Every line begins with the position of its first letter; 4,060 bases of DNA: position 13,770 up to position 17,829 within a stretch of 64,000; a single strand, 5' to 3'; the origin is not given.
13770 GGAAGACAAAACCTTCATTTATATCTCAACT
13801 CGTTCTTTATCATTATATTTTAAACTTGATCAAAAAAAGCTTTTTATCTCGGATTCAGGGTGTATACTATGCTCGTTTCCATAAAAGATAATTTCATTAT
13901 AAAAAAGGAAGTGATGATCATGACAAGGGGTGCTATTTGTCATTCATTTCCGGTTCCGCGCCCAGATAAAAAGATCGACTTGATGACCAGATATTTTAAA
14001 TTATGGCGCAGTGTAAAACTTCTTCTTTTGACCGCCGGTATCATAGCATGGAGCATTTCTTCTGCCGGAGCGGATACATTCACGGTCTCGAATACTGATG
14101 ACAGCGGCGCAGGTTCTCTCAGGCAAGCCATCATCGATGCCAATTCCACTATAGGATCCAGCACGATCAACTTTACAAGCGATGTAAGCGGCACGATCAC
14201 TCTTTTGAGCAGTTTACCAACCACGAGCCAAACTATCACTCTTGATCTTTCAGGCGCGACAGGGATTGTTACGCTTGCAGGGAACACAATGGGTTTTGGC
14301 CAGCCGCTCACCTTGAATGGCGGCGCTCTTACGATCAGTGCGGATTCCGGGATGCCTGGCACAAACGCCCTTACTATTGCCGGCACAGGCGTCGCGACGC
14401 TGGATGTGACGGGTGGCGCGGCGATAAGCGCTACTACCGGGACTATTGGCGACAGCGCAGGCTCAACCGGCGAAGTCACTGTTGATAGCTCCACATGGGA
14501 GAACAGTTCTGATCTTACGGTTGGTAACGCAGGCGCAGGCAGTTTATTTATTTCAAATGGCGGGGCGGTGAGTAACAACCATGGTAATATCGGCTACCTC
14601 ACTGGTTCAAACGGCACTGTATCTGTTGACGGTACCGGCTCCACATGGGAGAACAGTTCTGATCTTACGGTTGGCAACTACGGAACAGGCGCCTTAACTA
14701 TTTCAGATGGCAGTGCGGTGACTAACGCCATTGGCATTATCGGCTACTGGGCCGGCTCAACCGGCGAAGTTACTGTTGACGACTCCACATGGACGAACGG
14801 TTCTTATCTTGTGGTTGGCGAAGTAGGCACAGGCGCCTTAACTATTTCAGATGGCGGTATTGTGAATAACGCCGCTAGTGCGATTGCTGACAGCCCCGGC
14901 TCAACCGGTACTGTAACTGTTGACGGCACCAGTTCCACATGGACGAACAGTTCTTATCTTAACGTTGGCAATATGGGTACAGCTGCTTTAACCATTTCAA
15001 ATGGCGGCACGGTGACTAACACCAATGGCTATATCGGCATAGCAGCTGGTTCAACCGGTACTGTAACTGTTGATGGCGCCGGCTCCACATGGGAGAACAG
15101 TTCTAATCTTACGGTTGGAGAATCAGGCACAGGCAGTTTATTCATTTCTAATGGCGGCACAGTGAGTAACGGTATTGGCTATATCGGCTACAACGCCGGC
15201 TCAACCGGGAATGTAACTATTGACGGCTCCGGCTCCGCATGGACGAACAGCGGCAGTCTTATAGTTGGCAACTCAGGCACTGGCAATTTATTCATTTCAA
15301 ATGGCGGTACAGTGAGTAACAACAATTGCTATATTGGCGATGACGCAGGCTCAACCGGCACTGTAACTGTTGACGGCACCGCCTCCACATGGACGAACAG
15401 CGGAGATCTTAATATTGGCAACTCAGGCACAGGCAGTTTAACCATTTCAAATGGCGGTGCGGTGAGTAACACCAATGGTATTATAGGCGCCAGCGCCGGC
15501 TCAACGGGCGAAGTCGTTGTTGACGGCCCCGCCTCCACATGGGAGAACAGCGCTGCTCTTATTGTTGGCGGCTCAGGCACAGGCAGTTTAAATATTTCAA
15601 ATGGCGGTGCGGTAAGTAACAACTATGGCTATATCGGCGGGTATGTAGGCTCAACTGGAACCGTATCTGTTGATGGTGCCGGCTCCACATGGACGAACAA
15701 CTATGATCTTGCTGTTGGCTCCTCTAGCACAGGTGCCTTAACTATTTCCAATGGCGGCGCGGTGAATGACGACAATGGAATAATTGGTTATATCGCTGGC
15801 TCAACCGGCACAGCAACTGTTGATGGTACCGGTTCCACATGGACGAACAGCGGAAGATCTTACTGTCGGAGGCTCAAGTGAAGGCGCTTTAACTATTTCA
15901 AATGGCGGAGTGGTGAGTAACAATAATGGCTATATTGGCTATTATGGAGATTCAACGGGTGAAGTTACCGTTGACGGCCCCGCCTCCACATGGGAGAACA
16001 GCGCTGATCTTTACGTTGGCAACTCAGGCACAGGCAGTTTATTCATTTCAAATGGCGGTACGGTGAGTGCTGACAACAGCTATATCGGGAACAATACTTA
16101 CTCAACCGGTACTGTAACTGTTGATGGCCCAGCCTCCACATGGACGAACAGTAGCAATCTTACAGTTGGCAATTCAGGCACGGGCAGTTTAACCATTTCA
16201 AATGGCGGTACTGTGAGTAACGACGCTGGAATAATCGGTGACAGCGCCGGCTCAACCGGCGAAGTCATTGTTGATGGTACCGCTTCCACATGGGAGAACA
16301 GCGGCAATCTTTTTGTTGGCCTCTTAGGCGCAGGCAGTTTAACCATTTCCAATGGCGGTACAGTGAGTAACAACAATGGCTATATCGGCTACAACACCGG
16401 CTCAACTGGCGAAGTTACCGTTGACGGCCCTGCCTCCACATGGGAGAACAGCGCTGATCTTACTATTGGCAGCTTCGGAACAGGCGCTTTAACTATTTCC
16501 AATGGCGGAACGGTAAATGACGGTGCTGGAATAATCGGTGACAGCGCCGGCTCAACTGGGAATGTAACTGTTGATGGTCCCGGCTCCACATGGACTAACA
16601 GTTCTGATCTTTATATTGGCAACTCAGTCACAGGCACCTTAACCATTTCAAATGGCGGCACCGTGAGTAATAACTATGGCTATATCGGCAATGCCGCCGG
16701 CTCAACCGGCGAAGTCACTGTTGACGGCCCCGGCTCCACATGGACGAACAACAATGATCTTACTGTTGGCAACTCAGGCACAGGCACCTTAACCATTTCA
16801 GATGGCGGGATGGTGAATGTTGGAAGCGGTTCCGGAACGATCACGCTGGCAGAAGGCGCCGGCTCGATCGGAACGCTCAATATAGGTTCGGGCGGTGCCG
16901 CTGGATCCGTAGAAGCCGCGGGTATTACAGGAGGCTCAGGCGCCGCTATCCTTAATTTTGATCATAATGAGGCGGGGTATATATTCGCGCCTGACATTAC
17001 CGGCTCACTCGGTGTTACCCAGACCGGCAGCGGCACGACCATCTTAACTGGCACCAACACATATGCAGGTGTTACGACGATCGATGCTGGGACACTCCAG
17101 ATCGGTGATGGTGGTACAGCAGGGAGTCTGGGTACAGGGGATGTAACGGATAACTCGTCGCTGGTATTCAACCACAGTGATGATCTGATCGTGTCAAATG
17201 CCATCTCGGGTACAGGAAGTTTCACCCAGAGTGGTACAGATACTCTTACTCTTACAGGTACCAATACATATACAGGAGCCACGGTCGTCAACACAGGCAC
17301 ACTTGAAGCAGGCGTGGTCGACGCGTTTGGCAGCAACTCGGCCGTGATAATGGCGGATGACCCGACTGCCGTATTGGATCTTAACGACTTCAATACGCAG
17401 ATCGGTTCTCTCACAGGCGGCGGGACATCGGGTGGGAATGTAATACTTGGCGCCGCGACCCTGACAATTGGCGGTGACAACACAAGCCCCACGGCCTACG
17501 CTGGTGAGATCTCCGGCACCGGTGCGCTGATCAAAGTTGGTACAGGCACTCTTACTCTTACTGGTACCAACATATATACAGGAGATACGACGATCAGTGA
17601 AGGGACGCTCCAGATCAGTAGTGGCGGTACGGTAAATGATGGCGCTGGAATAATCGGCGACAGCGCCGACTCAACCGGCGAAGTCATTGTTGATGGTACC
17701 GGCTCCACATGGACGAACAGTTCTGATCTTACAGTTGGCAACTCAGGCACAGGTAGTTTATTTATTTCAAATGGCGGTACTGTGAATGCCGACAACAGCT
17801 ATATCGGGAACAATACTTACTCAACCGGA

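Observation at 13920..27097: A 13.2-kb autotransporter-type giant gene built from about 55 tandem 48-50-aa repeats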

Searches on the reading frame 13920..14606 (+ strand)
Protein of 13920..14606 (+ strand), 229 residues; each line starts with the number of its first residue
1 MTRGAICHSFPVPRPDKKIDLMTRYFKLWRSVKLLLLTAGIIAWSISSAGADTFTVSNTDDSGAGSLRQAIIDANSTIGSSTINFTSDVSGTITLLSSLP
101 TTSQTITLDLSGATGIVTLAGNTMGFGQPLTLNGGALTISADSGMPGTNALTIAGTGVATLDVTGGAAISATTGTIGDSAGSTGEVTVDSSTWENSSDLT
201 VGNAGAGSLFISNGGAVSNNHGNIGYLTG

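Call 9: search_protein_families(library=pfam, max_evalue=0.01, proteins=[window:13920-14606:+])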
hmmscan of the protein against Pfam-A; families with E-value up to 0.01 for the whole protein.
seq(229 aa): 0 families

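Call 10: search_protein_families(library=ncbifam, max_evalue=0.01, proteins=[window:13920-14606:+])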
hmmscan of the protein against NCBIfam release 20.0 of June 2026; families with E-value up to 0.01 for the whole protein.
seq(229 aa): 1 family
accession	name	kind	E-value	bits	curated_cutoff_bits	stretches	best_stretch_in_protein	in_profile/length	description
TIGR04393.1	rpt_T5SS_PEPC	repeat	3.3e-14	52.6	23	1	174-219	2-49/49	T5SS/PEP-CTERM-associated repeat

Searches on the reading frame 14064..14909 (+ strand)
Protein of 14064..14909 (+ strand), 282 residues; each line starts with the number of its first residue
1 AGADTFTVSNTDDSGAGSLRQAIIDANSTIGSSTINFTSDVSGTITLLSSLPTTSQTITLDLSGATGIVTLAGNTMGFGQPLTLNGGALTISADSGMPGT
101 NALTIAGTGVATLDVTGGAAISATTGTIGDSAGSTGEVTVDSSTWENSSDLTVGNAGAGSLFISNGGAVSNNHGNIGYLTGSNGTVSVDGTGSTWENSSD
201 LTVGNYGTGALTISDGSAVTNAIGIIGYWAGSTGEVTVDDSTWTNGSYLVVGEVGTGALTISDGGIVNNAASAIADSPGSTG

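Call 74: predict_structure(protein=window:14064-14909:+)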
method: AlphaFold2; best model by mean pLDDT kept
length: 282 residues; sequences in the alignment: 1
mean_pLDDT: 51.9   pTM: 0.49
mean pLDDT of the five models: 51.9, 51.0, 51.0, 46.6, 45.9
residues with pLDDT >= 90: 0; 70-90: 0; 50-70: 179; < 50: 103
segments of 3 or more residues with pLDDT < 50: 1-5, 26-30, 32-34, 49-57, 72-81, 92-102, 104-107, 115-126, 130-132, 223-225, 263-282
pLDDT, mean of each block of 10 residues (from residue 1): 48 51 50 51 51 47 54 44 52 42 48 46 47 55 53 58 56 56 59 56 60 57 51 61 58 57 48 42 41
secondary structure, 60 per line:
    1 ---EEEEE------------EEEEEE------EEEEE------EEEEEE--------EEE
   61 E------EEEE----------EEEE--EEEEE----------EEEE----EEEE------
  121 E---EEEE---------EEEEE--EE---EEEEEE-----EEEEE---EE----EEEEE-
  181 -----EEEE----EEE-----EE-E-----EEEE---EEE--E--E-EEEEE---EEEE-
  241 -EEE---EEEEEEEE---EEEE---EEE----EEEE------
elements in order: E4-8 E21-26 E33-37 E44-49 E58-61 E68-71 E82-85 E88-92 E103-106 E111-114 E125-128 E138-142 E150-155 E161-165 E175-179 E186-189 E194-196 E211-214 E218-220 E228-232 E236-239 E242-244 E248-255 E259-262 E266-268 E273-276

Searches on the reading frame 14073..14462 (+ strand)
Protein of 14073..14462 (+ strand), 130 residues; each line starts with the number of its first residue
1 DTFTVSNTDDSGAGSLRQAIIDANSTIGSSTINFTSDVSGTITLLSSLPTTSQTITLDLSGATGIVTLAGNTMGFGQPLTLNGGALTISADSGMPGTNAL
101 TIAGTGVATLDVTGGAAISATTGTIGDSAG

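Call 84: find_homologous_proteins(query=window:14073-14462:+, max_evalue=0.001)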
Query seq(130 aa) (130 aa): 45 proteins with E <= 0.001 among 261 candidates.
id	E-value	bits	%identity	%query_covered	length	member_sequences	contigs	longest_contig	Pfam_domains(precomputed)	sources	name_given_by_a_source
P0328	4.2e-11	61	63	45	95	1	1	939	-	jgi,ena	-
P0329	1.1e-10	60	52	68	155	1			-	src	-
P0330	2.9e-9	55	62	45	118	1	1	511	-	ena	-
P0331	1.3e-8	53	53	60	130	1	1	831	-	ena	-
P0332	1.4e-8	53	57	43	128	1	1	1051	-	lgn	-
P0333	2.5e-8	52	54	45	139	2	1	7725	-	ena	-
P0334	3.3e-8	52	58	43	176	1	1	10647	-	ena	-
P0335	6.2e-8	51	55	49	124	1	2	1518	-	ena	-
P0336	6.8e-8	51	58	42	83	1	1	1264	-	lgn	-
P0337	1.0e-7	50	59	44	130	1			-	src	-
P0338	1.3e-7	50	63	37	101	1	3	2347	-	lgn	-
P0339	1.4e-7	50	65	38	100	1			-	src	-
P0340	1.8e-7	49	59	50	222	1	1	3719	-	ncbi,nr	ncbi:MAG: hypothetical protein JRS35_22125, partial [Deltaproteobacteria bacterium]|nr:hypothetical 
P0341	1.9e-7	49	51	54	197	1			-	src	-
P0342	2.3e-7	49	57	52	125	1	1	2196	-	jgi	-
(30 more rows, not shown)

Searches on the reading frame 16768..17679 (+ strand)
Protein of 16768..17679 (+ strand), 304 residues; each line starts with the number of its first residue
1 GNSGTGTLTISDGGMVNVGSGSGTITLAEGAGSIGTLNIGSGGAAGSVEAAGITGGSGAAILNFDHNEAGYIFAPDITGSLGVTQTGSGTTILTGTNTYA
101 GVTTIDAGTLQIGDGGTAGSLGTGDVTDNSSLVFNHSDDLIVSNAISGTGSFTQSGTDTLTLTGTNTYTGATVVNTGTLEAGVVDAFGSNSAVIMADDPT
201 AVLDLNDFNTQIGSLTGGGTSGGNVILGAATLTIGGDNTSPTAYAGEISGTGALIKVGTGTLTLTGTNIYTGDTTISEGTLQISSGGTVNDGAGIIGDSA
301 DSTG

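Call 9: search_protein_families(library=pfam, max_evalue=0.01, proteins=[window:16768-17679:+])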
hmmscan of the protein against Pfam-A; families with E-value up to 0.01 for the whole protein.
seq(304 aa): 1 family
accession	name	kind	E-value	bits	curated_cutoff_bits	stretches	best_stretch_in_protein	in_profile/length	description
PF12951.13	PATR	-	1e-25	89.9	27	3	254-283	1-30/30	Passenger-associated-transport-repeat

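Call 10: search_protein_families(library=ncbifam, max_evalue=0.01, proteins=[window:16768-17679:+])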
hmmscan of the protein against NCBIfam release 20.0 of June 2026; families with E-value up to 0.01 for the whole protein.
seq(304 aa): 5 families
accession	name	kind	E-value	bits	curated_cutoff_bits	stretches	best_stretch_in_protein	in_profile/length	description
TIGR02601.1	autotrns_rpt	repeat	1.8e-27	94.7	19.85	3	253-284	1-32/32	beta strand repeat protein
NF011847.1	PRK15319.1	equivalog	3.8e-15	54.2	2249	2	19-239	638-842/2050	fibronectin-binding autotransporter adhesin ShdA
NF033865.1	fusolisin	equivalog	9.7e-14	50.4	999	3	143-186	449-492/1006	fusolisin family autotransporter serine protease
TIGR04393.1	rpt_T5SS_PEPC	repeat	0.00069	19.6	23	1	1-17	32-48/49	T5SS/PEP-CTERM-associated repeat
NF051851.1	AtpSerPepEprS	equivalog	0.0033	15.5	1700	1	251-297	449-499/988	autotransporter serine peptidase EprS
